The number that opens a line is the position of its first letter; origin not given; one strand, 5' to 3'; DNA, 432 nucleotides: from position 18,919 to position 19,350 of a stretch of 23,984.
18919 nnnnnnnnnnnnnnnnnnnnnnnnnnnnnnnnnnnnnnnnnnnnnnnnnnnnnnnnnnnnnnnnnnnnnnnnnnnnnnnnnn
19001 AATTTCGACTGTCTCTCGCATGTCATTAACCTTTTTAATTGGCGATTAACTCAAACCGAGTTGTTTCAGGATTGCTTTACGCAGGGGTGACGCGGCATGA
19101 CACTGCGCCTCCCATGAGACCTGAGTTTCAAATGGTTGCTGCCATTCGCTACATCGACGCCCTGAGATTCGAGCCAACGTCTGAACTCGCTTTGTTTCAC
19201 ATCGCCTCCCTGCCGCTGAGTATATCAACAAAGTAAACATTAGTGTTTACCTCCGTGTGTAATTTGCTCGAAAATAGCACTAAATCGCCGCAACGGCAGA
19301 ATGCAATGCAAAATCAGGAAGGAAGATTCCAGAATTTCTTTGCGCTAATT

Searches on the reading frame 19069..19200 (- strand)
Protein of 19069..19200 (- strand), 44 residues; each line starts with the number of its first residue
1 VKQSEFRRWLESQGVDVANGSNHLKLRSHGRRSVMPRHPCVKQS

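Call 16: search_solved_structures(query=window:19069-19200:-, max_evalue=0.01, show_alignments=2)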
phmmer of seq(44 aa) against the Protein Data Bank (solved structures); distinct sequences matched with E-value up to 0.01: 1.
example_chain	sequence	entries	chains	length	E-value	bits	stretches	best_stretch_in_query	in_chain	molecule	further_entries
6hpb_A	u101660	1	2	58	9.5e-24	83.7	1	1-41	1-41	mRNA interferase toxin HicA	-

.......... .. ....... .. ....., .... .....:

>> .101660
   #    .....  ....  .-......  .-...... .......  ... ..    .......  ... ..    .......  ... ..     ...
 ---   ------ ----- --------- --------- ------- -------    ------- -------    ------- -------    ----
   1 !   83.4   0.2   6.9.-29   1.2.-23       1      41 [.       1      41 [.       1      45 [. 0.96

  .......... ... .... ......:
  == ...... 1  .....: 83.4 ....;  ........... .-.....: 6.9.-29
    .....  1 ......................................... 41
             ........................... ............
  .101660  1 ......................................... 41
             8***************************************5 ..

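Call 43: search_protein_families(proteins=[window:19069-19200:-], library=ncbifam, max_evalue=0.01)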
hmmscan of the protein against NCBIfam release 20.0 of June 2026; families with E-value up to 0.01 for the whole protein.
seq(44 aa): 0 families

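Call 49: profile_search(protein=window:19069-19200:-)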
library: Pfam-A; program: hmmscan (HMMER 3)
A. the first sequence (44 residues): domains with independent E <= 10: 2; with E <= 0.001: 0
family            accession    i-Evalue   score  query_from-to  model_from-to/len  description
HicA_toxin        PF07927.17      0.075    13.6       5-39          3-40/58  HicA toxin of bacterial toxin-antitoxin,
Ish1              PF10281.14       0.14    13.0       4-23          7-27/37  Putative nuclear envelope organisation protein

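Call 63: list_cluster_members(proteins=[window:19069-19200:-, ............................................, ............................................, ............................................, window:19049-19240:-])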
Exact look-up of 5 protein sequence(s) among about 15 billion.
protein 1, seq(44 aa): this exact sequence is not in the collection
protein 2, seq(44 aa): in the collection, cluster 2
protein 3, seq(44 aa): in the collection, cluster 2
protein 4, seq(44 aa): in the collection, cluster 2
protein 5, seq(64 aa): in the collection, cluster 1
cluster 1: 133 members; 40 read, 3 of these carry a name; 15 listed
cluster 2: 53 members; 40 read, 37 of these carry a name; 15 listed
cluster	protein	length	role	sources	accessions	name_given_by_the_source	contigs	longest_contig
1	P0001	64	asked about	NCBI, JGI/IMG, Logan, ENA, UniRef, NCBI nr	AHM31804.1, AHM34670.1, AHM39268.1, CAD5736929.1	hypothetical protein HmCmsJML079_00251 [Escherichia coli] | hypothetical protein | Uncharacterized protein n=1 Tax=Escherichia coli TaxID=562 RepID=A0A2Y8JQ78_ECOLX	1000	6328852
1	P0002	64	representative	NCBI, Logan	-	-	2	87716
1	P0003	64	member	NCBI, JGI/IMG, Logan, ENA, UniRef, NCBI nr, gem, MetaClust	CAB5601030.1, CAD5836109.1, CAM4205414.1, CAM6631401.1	Uncharacterised protein [Escherichia coli] | hypothetical protein | Uncharacterized protein n=2 Tax=Escherichia coli TaxID=562 RepID=A0A0K3EZL4_ECOLX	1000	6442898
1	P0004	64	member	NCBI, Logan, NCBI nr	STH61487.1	Uncharacterised protein [Escherichia coli]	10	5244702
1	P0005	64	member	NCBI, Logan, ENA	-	-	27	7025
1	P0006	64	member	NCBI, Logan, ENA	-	-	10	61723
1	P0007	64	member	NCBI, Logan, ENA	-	-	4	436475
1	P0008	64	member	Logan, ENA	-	-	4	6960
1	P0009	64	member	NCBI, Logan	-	-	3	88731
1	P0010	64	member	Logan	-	-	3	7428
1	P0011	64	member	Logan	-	-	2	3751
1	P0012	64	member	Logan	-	-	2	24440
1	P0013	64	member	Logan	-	-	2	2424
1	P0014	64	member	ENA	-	-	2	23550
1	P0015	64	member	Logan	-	-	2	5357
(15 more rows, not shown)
